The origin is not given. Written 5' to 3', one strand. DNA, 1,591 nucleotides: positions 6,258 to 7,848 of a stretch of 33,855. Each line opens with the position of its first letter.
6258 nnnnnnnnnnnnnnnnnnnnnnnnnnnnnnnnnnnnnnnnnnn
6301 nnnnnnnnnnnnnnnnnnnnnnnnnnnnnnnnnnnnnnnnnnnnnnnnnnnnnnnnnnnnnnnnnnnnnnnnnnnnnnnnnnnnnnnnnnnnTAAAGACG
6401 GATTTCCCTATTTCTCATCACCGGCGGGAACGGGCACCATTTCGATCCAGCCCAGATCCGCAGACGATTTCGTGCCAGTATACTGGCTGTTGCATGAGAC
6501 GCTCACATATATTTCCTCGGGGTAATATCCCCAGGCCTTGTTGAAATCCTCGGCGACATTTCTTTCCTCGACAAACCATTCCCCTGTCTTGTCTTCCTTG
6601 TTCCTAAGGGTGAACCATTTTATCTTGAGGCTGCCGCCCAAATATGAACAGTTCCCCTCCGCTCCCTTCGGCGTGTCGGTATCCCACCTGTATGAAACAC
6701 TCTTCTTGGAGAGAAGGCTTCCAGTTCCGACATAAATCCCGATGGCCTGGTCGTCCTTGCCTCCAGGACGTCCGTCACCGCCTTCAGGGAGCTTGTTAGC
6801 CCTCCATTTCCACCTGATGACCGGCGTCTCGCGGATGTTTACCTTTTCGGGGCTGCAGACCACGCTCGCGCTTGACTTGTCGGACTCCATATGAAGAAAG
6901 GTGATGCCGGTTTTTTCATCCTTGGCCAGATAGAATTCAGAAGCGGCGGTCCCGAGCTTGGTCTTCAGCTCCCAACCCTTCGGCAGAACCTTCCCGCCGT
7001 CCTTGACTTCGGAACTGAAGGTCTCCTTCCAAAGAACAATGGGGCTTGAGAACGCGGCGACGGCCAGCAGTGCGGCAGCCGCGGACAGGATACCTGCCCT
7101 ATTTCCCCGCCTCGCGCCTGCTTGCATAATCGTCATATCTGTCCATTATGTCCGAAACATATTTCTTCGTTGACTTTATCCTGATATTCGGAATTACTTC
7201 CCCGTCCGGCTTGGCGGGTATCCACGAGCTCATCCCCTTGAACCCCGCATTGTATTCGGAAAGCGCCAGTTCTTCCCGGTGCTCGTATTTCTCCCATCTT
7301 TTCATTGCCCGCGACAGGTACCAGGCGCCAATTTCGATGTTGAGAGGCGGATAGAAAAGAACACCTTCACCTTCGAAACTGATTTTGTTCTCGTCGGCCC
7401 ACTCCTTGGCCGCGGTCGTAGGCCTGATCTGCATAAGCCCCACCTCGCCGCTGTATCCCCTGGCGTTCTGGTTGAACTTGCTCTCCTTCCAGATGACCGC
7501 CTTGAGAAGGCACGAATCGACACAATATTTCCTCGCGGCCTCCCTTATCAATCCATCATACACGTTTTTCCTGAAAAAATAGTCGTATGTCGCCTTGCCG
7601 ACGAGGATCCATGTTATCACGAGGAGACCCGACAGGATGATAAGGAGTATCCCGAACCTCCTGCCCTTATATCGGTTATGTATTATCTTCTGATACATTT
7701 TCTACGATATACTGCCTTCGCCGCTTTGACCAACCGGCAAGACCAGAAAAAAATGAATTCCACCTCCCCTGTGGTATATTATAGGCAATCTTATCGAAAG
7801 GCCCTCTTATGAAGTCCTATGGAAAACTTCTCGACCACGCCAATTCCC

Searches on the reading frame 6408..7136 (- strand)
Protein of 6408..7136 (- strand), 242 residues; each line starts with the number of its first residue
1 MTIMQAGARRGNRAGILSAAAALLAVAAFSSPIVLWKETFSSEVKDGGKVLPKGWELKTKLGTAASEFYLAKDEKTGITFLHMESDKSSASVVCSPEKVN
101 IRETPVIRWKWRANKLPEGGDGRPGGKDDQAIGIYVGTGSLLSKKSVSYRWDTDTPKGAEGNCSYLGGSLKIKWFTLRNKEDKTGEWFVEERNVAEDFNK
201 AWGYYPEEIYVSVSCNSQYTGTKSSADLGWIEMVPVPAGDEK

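Call 46: search_protein_families(library=pfam, proteins=[window:6408-7136:-], max_evalue=0.001)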
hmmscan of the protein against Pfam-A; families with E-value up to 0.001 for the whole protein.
window:6408-7136:- (242 aa): 1 family
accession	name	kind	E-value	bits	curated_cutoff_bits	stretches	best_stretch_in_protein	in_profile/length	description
PF11249.13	DUF3047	-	6.9e-23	81.6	27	1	54-231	2-197/198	Protein of unknown function (DUF3047)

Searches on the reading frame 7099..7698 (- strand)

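Call 46: search_protein_families(library=pfam, proteins=[window:7099-7698:-], max_evalue=0.001)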
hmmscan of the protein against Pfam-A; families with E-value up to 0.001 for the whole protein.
window:7099-7698:- (199 aa): 1 family
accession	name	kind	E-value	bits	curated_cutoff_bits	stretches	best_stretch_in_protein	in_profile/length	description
PF01464.25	SLT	-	1.4e-21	76.7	21.3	1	50-163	2-108/117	Transglycosylase SLT domain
